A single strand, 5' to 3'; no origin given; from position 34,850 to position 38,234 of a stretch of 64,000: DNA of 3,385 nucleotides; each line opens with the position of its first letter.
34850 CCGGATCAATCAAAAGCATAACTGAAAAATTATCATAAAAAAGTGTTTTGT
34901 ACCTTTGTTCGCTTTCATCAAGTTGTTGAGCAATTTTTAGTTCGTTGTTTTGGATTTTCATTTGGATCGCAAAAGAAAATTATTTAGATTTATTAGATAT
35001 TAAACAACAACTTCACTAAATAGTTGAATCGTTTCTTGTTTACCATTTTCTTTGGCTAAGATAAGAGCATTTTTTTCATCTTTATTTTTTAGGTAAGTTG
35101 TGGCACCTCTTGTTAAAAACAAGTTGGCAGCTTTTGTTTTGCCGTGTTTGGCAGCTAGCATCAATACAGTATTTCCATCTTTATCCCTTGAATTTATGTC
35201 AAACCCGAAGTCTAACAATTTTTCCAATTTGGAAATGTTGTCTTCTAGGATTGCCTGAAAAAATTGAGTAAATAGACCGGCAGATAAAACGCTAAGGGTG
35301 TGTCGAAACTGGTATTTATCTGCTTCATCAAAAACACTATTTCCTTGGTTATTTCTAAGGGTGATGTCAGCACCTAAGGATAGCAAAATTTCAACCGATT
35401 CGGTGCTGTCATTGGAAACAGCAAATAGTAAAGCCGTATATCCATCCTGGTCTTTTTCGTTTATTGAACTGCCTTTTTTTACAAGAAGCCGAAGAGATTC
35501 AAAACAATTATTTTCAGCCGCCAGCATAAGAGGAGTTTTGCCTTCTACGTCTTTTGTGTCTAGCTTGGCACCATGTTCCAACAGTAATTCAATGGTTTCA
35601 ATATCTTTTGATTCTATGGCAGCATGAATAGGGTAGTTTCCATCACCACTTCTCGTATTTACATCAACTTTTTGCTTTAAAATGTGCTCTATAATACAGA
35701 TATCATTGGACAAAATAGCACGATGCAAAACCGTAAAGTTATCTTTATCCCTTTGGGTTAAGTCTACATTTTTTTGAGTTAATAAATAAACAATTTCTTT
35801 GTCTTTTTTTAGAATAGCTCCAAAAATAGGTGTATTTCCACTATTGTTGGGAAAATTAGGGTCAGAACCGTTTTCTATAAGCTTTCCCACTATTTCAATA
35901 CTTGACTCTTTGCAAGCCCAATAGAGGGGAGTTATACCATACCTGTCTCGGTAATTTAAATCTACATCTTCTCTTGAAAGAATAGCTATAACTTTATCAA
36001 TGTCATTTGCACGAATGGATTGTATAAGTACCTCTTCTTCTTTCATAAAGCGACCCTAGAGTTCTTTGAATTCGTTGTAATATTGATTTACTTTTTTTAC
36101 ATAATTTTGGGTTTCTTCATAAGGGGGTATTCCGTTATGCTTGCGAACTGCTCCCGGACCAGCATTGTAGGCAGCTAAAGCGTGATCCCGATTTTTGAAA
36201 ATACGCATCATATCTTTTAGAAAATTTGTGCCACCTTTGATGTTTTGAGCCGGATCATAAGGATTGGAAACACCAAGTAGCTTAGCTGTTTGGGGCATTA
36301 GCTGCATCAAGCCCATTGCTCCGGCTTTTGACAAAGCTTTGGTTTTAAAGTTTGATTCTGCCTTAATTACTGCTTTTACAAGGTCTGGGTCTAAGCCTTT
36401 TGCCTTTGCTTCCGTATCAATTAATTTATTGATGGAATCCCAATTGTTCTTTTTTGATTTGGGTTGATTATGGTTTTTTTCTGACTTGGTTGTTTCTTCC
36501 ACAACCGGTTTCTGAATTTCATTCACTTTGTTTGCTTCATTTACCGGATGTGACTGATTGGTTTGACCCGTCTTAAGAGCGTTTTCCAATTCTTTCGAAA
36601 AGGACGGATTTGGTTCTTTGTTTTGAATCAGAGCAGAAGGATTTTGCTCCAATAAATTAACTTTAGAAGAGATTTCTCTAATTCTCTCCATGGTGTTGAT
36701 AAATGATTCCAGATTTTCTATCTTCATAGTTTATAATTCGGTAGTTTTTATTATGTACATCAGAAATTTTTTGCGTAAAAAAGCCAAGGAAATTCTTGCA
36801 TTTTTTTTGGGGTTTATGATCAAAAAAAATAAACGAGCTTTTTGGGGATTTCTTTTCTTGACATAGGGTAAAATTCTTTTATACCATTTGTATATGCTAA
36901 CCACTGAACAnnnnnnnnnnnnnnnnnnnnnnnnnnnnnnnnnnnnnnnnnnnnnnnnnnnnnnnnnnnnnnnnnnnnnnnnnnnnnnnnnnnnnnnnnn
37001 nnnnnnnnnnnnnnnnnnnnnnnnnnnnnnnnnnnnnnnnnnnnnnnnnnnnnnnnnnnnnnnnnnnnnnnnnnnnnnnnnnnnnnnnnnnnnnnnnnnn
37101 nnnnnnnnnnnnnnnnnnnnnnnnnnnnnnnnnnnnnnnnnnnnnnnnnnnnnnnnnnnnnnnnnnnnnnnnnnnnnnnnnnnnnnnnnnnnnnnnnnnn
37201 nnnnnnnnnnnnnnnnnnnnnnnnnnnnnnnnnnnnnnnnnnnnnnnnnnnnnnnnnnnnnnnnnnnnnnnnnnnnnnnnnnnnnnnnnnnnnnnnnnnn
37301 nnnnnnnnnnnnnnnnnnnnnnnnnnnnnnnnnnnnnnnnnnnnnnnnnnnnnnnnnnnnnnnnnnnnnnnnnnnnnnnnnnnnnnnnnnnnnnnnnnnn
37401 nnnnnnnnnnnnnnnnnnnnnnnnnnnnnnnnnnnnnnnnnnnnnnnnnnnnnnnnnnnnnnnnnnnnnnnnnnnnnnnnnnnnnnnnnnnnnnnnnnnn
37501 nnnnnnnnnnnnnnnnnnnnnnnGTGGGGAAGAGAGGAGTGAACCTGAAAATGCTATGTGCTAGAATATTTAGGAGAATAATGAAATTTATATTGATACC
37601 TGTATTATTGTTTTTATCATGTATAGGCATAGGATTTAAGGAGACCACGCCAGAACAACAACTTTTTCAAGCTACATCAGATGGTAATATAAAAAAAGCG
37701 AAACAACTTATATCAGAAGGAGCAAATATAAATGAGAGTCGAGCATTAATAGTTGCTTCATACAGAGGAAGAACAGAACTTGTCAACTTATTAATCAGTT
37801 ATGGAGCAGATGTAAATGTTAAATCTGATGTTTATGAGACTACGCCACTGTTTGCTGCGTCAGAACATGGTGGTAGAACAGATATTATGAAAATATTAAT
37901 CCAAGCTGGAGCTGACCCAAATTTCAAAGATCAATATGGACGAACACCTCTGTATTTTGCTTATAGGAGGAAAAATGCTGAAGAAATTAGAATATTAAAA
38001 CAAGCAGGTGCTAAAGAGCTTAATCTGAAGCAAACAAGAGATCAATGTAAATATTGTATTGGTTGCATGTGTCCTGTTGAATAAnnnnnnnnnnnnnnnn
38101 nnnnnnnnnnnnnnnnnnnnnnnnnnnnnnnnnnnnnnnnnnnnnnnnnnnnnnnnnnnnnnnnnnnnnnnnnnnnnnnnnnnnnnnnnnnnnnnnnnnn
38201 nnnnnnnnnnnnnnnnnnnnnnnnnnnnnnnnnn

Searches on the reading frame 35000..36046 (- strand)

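Call 65: search_protein_families(library=pfam, proteins=[window:35000-36046:-], max_evalue=0.00001)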
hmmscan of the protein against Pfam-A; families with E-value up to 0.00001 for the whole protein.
window:35000-36046:- (348 aa): 7 families
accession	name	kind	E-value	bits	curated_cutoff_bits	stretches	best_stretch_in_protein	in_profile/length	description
PF12796.13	Ank_2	-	4.2e-70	232.8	27.3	5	141-232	2-90/90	Ankyrin repeats (3 copies)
PF00023.36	Ank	-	6.9e-45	148.9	21.1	0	169-199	2-32/33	Ankyrin repeat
PF13637.12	Ank_4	-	3.2e-42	142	22.7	2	175-222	3-50/50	Ankyrin repeats (many copies)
PF13857.12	Ank_5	-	1.5e-41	140.4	27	4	155-206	1-53/56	Ankyrin repeats (many copies)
PF13606.12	Ank_3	-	7e-39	127.3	22.3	0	36-64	1-29/30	Ankyrin repeat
PF24521.3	Ank_KRIT1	-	6.2e-11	42.7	80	0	40-103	49-119/149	KRIT1 ankyrin-repeats domain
PF23745.1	ANK_LRRK2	-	3e-09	37.2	27.5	0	92-161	20-89/130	LRRK2 ANK repeat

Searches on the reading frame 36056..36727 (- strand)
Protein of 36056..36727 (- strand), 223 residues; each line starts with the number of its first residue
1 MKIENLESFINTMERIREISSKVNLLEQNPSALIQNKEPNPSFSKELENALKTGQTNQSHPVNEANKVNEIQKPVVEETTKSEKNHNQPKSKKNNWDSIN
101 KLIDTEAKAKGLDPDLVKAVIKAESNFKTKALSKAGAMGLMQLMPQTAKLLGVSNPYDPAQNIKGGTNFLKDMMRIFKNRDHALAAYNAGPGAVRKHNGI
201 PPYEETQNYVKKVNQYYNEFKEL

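Call 65: search_protein_families(library=pfam, proteins=[window:36056-36727:-], max_evalue=0.00001)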
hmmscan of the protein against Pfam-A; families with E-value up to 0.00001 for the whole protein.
window:36056-36727:- (223 aa): 1 family
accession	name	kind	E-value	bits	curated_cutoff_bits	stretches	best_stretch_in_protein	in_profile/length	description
PF01464.25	SLT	-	1.4e-30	105.7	21.3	1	102-208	2-115/117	Transglycosylase SLT domain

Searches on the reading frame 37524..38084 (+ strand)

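Call 65: search_protein_families(library=pfam, proteins=[window:37524-38084:+], max_evalue=0.00001)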
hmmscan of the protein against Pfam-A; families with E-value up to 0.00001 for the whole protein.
window:37524-38084:+ (186 aa): 6 families
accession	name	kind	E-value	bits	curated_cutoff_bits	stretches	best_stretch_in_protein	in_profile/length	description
PF12796.13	Ank_2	-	7.5e-32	110.2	27.3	3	47-136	1-90/90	Ankyrin repeats (3 copies)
PF00023.36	Ank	-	1.2e-18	66.6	21.1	0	107-136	4-32/33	Ankyrin repeat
PF13637.12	Ank_4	-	4.2e-15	55.9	22.7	1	76-126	2-50/50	Ankyrin repeats (many copies)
PF13606.12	Ank_3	-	2.9e-11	42.8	22.3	0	107-133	4-29/30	Ankyrin repeat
PF13857.12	Ank_5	-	2.4e-10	41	27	0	68-106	8-50/56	Ankyrin repeats (many copies)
PF24521.3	Ank_KRIT1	-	7.7e-10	39.1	80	1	44-161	19-143/149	KRIT1 ankyrin-repeats domain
